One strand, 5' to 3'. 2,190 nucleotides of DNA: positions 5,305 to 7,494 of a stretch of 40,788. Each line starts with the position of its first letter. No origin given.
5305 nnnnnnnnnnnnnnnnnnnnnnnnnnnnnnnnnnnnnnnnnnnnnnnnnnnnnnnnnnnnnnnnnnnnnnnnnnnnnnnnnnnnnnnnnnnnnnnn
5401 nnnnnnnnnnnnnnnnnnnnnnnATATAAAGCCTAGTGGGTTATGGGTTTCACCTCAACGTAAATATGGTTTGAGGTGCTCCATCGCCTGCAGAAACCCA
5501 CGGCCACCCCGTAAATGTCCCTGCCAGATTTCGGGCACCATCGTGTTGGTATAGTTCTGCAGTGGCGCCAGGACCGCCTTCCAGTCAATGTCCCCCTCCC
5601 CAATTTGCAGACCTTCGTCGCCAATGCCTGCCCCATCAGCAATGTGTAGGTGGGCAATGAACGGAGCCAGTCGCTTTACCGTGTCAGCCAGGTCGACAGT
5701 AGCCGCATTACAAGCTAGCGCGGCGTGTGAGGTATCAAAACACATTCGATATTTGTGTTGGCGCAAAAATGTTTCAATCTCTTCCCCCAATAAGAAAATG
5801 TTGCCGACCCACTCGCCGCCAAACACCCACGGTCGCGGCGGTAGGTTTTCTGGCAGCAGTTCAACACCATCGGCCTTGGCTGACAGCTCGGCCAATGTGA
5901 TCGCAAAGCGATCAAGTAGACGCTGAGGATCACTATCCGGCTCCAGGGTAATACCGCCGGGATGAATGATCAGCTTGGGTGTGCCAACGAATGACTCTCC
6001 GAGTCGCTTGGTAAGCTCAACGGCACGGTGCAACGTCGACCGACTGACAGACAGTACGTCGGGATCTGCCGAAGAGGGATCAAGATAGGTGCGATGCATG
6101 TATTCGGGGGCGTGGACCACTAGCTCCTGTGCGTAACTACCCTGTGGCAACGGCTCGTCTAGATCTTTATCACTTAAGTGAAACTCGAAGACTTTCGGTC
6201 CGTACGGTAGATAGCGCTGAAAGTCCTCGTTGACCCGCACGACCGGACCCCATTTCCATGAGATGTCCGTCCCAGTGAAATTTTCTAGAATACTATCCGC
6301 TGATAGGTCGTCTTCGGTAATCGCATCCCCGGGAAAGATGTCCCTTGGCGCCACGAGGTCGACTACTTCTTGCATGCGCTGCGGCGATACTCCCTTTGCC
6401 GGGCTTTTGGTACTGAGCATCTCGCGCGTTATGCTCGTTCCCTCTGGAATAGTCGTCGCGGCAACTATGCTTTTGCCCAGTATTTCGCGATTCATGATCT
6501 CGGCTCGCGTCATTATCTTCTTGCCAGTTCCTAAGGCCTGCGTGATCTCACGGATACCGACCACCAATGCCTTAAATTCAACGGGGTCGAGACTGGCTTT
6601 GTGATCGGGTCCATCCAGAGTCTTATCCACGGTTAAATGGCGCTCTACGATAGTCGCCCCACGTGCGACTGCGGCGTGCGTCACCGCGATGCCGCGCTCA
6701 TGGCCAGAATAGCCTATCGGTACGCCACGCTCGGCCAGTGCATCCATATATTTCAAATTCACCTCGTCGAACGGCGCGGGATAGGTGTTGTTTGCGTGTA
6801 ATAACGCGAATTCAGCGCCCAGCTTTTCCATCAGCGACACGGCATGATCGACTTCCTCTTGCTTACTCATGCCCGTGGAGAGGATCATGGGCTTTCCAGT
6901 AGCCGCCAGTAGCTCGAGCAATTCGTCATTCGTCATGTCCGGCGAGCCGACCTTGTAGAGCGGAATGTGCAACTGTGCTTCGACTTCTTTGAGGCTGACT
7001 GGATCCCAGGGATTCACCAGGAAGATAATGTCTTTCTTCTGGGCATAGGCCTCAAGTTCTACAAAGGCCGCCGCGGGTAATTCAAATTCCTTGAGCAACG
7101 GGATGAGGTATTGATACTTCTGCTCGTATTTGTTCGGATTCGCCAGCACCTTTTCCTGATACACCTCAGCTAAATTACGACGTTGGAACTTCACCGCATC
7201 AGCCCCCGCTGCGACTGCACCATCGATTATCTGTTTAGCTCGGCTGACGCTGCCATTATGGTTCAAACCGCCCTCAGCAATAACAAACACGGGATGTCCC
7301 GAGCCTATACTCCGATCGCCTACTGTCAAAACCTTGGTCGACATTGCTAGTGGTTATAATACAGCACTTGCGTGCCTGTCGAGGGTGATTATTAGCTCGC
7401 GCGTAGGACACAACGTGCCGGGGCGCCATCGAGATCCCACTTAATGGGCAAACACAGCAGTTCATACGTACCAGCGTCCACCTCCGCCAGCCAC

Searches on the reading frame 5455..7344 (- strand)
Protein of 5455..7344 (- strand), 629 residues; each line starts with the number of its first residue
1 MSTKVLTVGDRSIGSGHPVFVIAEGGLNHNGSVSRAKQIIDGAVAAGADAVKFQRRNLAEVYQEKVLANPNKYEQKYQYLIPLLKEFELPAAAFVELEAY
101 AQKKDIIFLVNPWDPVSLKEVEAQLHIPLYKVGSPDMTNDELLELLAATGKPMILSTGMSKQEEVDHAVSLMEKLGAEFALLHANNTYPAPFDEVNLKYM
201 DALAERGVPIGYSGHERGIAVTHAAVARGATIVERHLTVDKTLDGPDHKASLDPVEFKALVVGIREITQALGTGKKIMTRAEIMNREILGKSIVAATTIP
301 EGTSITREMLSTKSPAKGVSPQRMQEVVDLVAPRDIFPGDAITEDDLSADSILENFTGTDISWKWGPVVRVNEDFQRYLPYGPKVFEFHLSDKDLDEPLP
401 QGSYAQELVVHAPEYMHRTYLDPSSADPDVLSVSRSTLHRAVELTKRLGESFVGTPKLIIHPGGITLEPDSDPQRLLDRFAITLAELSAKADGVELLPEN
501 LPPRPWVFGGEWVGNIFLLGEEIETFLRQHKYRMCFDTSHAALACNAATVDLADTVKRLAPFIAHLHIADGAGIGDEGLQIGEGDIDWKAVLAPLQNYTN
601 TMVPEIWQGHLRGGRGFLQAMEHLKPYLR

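Call 52: find_encoding_contigs(protein=window:5455-7344:-, flank=10000, max_places=1)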
Protein window:5455-7344:- (629 aa): 2 contigs read that carry it; 1 place shown.
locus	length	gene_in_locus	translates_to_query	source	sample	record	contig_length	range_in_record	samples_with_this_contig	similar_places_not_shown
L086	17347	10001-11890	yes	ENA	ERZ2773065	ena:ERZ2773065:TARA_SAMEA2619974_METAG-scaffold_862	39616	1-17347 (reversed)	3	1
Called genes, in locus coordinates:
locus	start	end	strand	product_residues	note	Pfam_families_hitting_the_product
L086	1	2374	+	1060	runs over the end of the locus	PF00580:UvrD-helicase, PF13245:AAA_19, PF13604:AAA_30 (faint), PF01443:Viral_helicase1 (faint), PF13361:UvrD_C, PF13538:UvrD_C_2 (faint), PF12705:PDDEXK_1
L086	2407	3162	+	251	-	PF13098:Thioredoxin_2 (weak), PF13462:Thioredoxin_4, PF01323:DSBA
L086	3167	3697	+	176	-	-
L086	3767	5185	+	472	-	PF00753:Lactamase_B, PF23023:Anti-Pycsar_Apyc1 (faint), PF12706:Lactamase_B_2 (weak), PF16661:Lactamase_B_6, PF10996:Beta-Casp, PF07521:RMMBL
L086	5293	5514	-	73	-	-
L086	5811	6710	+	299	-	PF03446:NAD_binding_2, PF03807:F420_oxidored, PF00393:6PGD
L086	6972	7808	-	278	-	-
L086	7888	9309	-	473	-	PF00479:G6PD_N, PF02781:G6PD_C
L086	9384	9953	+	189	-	PF04199:Cyclase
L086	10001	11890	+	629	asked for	PF03102:NeuB, PF08666:SAF, PF01261:AP_endonuc_2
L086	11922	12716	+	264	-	PF13489:Methyltransf_23, PF13847:Methyltransf_31 (weak), PF08241:Methyltransf_11, PF08242:Methyltransf_12, PF13649:Methyltransf_25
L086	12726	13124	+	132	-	PF07884:VKOR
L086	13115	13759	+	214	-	PF13462:Thioredoxin_4, PF01323:DSBA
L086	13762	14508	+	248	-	PF00106:adh_short, PF01370:Epimerase, PF13561:adh_short_C2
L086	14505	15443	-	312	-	PF00248:Aldo_ket_red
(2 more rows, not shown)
